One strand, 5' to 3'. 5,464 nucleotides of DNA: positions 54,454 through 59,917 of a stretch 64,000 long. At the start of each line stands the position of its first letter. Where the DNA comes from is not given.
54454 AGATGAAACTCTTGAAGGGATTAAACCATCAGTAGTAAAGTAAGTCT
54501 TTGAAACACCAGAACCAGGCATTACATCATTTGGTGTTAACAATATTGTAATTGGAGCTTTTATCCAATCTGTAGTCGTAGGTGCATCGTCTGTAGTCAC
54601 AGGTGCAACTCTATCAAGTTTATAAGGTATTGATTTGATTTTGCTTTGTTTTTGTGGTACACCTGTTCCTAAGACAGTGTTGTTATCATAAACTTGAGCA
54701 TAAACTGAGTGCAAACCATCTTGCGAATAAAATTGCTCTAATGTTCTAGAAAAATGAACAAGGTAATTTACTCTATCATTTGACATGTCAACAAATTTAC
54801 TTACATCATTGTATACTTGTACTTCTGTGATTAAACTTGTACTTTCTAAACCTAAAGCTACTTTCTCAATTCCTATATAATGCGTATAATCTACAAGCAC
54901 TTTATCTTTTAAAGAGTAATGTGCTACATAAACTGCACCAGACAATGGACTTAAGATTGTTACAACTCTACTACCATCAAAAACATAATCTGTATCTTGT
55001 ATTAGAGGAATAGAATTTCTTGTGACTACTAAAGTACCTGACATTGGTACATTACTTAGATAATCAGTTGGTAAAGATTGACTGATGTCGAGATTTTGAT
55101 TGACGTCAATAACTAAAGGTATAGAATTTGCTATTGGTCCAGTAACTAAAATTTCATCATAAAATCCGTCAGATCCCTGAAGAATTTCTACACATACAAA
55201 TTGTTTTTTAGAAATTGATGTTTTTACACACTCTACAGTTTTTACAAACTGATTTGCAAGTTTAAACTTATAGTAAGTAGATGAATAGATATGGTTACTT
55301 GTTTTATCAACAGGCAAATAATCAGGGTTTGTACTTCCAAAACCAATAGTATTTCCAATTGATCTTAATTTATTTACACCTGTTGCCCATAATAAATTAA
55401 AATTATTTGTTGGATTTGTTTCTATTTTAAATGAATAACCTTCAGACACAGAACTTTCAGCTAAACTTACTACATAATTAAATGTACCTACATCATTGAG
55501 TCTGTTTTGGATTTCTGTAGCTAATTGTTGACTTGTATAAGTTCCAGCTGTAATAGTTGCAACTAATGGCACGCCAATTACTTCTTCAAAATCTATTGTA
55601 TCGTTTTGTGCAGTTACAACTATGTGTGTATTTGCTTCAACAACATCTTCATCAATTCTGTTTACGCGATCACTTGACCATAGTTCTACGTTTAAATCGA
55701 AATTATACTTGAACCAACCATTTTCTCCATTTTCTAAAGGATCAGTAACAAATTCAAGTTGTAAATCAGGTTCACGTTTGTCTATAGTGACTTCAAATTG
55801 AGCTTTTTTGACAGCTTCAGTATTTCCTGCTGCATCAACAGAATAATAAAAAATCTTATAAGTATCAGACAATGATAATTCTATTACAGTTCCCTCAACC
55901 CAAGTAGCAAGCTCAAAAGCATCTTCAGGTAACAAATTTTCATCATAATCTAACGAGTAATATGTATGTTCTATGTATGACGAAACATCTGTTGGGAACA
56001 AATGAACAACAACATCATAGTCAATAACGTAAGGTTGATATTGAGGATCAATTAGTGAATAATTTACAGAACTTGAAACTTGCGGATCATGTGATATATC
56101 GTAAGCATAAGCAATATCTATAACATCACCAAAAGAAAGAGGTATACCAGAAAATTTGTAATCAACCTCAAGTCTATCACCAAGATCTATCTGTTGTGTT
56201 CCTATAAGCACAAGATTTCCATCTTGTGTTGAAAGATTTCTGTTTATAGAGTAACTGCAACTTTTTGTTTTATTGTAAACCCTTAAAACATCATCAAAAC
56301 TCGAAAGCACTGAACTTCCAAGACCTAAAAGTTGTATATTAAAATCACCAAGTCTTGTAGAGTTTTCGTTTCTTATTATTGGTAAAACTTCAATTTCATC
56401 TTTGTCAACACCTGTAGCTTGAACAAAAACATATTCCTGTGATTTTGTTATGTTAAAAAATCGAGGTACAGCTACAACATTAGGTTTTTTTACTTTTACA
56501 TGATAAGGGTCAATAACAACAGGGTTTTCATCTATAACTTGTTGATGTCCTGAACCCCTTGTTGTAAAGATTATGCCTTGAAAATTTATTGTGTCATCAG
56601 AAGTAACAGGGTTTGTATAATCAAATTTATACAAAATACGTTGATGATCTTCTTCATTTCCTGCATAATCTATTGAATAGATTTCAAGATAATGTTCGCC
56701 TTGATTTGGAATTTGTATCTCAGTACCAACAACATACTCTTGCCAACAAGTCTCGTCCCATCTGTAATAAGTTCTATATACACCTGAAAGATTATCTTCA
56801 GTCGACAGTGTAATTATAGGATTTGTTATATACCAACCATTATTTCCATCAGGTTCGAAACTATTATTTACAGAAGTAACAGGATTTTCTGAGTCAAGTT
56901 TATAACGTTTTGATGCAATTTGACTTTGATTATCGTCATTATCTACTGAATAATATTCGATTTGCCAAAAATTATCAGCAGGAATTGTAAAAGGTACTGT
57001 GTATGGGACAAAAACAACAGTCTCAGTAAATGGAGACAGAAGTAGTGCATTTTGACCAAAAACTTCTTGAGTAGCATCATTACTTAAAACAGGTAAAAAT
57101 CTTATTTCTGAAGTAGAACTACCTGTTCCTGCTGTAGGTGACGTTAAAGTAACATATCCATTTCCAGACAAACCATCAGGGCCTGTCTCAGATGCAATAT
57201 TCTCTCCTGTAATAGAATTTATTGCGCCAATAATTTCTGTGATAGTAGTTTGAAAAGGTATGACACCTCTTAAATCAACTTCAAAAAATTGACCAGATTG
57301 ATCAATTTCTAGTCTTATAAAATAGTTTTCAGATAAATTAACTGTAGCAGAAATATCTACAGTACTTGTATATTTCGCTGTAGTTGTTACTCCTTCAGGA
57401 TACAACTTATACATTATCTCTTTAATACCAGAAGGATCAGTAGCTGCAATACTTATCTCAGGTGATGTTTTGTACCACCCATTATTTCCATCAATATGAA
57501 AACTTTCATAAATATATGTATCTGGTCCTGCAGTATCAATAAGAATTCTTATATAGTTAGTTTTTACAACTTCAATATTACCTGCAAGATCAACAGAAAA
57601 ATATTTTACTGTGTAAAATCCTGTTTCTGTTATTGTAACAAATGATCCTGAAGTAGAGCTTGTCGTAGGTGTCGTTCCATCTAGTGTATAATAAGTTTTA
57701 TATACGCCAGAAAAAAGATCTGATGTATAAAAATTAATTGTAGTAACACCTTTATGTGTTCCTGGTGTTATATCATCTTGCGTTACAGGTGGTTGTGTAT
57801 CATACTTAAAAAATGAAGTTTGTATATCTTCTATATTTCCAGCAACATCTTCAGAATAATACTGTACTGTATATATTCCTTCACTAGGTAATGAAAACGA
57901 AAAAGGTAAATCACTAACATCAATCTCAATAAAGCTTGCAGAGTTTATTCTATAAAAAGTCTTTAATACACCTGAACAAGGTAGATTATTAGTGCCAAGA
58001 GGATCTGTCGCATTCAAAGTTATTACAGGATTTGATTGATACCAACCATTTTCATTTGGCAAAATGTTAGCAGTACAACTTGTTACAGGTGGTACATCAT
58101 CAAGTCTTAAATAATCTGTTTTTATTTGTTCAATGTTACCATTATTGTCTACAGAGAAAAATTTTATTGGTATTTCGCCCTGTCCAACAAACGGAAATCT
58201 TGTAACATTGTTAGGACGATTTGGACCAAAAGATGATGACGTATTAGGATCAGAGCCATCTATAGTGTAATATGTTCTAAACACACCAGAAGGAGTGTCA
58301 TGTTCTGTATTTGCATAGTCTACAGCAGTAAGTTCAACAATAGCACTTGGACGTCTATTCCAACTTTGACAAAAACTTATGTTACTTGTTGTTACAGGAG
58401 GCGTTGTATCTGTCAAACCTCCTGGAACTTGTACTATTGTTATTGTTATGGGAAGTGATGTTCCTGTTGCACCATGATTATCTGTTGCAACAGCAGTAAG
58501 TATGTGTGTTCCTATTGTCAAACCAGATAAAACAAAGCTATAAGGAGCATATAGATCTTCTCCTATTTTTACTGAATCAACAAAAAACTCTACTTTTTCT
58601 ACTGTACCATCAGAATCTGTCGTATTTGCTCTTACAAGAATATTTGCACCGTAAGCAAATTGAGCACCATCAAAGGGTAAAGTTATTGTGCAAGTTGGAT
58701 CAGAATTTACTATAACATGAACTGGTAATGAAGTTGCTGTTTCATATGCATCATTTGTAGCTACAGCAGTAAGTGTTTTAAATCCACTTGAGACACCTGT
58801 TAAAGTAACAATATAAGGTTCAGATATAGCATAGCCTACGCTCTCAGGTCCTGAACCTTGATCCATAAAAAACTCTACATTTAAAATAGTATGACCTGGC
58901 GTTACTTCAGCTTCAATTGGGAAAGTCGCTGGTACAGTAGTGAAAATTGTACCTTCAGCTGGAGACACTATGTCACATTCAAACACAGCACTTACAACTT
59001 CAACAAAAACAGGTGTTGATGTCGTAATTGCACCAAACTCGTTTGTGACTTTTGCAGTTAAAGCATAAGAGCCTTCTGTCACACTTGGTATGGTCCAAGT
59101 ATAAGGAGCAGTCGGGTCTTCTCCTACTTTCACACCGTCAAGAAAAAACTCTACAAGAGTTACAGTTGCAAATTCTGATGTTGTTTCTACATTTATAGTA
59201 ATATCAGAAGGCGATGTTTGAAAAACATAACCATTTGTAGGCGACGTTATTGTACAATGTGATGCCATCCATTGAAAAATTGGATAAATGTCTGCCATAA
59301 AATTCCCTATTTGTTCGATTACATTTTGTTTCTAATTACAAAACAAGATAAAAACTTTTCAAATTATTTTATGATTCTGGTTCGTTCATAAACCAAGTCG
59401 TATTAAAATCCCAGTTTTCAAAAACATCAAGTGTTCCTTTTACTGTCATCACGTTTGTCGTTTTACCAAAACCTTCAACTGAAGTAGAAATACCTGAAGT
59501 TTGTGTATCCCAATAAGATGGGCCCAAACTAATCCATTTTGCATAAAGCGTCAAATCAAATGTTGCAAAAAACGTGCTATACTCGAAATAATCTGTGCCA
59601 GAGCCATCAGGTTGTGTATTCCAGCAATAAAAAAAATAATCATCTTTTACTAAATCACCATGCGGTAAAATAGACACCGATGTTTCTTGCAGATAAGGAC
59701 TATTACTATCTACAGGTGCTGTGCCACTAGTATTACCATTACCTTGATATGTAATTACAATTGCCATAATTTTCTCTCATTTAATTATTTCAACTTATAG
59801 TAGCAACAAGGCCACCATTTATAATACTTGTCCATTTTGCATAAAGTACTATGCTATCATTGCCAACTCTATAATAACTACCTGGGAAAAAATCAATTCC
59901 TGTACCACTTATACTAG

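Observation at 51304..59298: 2664-aa fibre/adhesin built from two kinds of tandem domain repeats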

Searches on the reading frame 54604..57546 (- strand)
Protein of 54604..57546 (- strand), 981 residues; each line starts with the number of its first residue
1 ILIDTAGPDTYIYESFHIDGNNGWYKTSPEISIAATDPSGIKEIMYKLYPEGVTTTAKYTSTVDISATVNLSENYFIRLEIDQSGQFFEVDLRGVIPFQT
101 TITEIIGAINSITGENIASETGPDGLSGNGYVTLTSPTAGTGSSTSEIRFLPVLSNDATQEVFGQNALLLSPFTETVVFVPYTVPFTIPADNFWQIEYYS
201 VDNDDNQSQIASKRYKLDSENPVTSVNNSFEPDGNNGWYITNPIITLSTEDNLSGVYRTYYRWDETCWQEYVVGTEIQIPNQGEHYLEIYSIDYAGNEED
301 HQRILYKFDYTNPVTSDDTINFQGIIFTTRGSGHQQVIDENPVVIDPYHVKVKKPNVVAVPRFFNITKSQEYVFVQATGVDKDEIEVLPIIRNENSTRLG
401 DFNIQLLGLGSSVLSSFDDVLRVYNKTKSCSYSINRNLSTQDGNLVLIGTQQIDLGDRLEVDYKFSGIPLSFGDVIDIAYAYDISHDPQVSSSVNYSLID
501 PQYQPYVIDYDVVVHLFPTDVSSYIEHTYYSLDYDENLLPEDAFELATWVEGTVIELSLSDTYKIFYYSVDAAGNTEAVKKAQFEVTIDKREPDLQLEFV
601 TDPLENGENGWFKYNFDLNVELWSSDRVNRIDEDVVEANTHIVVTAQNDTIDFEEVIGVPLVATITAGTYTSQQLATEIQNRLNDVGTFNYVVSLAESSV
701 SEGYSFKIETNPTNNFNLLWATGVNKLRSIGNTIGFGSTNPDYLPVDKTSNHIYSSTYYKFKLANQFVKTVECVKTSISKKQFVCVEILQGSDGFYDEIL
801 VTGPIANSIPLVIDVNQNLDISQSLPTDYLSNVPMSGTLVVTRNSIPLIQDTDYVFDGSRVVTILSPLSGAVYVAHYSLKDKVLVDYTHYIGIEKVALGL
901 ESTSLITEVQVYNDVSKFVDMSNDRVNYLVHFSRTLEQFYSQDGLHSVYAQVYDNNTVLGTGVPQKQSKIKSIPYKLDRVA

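Call 50: predict_structure(alignment_id=A2)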
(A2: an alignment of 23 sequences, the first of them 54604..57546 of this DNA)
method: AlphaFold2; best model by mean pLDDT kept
length: 981 residues; sequences in the alignment: 23
mean_pLDDT: 81.2   pTM: 0.46
mean pLDDT of the five models: 81.2, 80.4, 79.4, 79.3, 79.0
residues with pLDDT >= 90: 300; 70-90: 530; 50-70: 86; < 50: 65
segments of 3 or more residues with pLDDT < 50: 1-6, 324-332, 486-505, 699-701, 805-808, 824-834, 856-860, 957-963
pLDDT, mean of each block of 10 residues (from residue 1): 50 86 89 81 85 73 86 90 86 90 93 89 81 85 79 86 76 73 87 89 81 90 93 86 93 91 92 91 94 92 93 89 46 66 90 83 86 83 88 88 90 87 87 90 91 87 89 86 54 30 53 91 92 88 90 91 92 91 82 89 72 84 88 76 79 87 89 89 92 71 75 89 85 80 83 82 88 82 83 84 58 68 47 58 76 52 57 75 85 88 82 90 91 70 81 68 67 83 52
secondary structure, 60 per line:
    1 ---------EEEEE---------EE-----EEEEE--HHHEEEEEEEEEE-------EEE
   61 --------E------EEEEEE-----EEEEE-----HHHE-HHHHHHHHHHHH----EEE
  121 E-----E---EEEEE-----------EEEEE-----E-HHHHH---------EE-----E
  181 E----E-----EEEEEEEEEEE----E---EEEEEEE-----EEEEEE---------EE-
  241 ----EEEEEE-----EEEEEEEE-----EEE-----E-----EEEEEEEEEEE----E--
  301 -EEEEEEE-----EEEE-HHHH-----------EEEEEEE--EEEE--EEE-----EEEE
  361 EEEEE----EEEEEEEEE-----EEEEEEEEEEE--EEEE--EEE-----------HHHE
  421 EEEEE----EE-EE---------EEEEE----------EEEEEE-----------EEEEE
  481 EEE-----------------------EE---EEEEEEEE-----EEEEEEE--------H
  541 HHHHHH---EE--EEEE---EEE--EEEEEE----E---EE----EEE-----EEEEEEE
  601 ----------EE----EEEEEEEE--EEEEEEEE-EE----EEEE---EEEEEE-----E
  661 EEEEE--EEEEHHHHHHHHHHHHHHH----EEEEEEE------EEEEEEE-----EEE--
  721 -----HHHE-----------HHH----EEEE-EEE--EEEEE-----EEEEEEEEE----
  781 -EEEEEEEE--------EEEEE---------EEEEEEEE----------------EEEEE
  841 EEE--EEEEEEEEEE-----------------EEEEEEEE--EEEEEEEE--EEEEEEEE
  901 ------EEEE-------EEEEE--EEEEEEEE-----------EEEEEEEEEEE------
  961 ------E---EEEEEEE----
elements in order (helices of 4 or more, strands of 3 or more residues): E10-14 E31-35 E41-50 E58-60 E76-81 E87-91 H102-113 E118-121 E131-135 E147-151 H159-163 E192-202 E211-217 E223-228 E245-250 E256-263 E269-271 E283-293 E302-308 E314-317 H319-322 E334-340 E343-346 E349-351 E357-365 E370-378 E384-394 E397-400 E403-405 E420-425 E444-448 E459-464 E476-483 E512-519 E525-531 H540-546 E554-557 E561-563 E566-571 E586-588 E594-600 E617-624 E627-634 E642-645 E649-654 E660-665 E668-671 H672-686 E691-697 E704-710 E716-718 E748-751 E753-755 E758-762 E768-776 E782-789 E798-802 E812-819 E836-843 E846-855 E873-880 E883-890 E893-900 E907-910 E918-922 E925-932 E944-954 E971-977

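Call 54: fold_search(model_id=the predicted structure, library=pdb)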
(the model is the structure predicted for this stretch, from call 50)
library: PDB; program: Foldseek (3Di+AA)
matches with E <= 10: 910; with E <= 0.001: 103
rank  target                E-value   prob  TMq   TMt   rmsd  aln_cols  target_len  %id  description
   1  9b4h_A                4.9e-09  0.99  0.11  0.07  43.1      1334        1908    8  Chlamydomonas reinhardtii mastigoneme filament (released 2024-04-10)
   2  8wa2_C                1.5e-08  0.99  0.12  0.09  40.1      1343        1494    9  cryo-EM structure of native mastigonemes isolated from Chlamydomonas reinhardtii at 3.0 angstrom resolution (released 2024-04-10)
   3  9fly_A                4.0e-08  0.99  0.09  0.11  75.5      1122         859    9  CryoEM structure of the base (4151-5009) in the grappling hook protein A (GhpA) in the bacterium Aureispira sp. CCB-QB (released 2024-10-16)
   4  8wa2_A                4.0e-08  0.98  0.11  0.07  40.0      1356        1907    9  cryo-EM structure of native mastigonemes isolated from Chlamydomonas reinhardtii at 3.0 angstrom resolution (released 2024-04-10)
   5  8wa2_D                7.3e-08  0.96  0.11  0.07  41.1      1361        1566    8  cryo-EM structure of native mastigonemes isolated from Chlamydomonas reinhardtii at 3.0 angstrom resolution (released 2024-04-10)
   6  3pvm_B                1.6e-07  0.87  0.08  0.06  52.1      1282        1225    7  Structure of Complement C5 in Complex with CVF (released 2011-01-19)
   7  9flp_A                1.7e-07  0.97  0.10  0.11  88.8      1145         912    9  CryoEM structure of the neck (1403-2314) in the grappling hook protein A (GhpA) in the bacterium Aureispira sp. CCB-QB (released 2024-10-16)
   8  9bfs_A                1.8e-07  0.97  0.09  0.06  48.7      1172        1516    7  Cryo-EM structure of Sevenless extracellular domain (dimer, pH 6.6) (released 2025-01-29)
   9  8c8m_A                5.6e-07  0.69  0.09  0.06  35.9      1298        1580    8  In vitro structure of the Nitrosopumilus maritimus S-layer - Composite map between two and six-fold symmetrised (released 2024-04-10)
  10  8oq3_A                7.4e-07  0.85  0.08  0.06  52.7      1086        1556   10  Structure of methylamine treated human complement C3 (released 2024-02-21)
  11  9u5z_E                9.9e-07  0.72  0.07  0.05  47.3      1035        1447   10  C3 convertases zymogen C4b2 in activation state (released 2026-01-14)
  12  9u61_E                1.4e-06  0.72  0.07  0.05  45.4      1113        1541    9  CP/MBL pathways C3 convertase C4b2a and C3 complex (released 2026-01-14)
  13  7o7q_A                1.5e-06  0.84  0.09  0.07  44.2      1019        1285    9  (h-alpha2M)4 trypsin-activated state (released 2022-04-13)
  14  6tav_C                1.5e-06  0.77  0.09  0.07  46.2      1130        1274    9  Crystal structure of endopeptidase-induced alpha2-macroglobulin (released 2021-05-12)
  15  6tav_B                1.6e-06  0.84  0.09  0.07  46.0       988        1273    9  Crystal structure of endopeptidase-induced alpha2-macroglobulin (released 2021-05-12)
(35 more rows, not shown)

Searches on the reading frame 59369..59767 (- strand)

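Call 6: search_protein_families(library=phrogs, proteins=[window:59369-59767:-], max_evalue=0.001)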
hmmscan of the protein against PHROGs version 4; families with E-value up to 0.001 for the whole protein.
window:59369-59767:- (132 aa): 0 families

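Call 31: search_protein_families(library=pfam, proteins=[window:59369-59767:-], max_evalue=0.01)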
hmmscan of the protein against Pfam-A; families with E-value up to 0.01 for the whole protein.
window:59369-59767:- (132 aa): 1 family
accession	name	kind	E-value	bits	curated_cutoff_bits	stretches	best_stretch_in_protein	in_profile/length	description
PF09479.16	Flg_new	-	1.3e-07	32.1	27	1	5-77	3-65/65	Listeria-Bacteroides repeat domain (List_Bact_rpt)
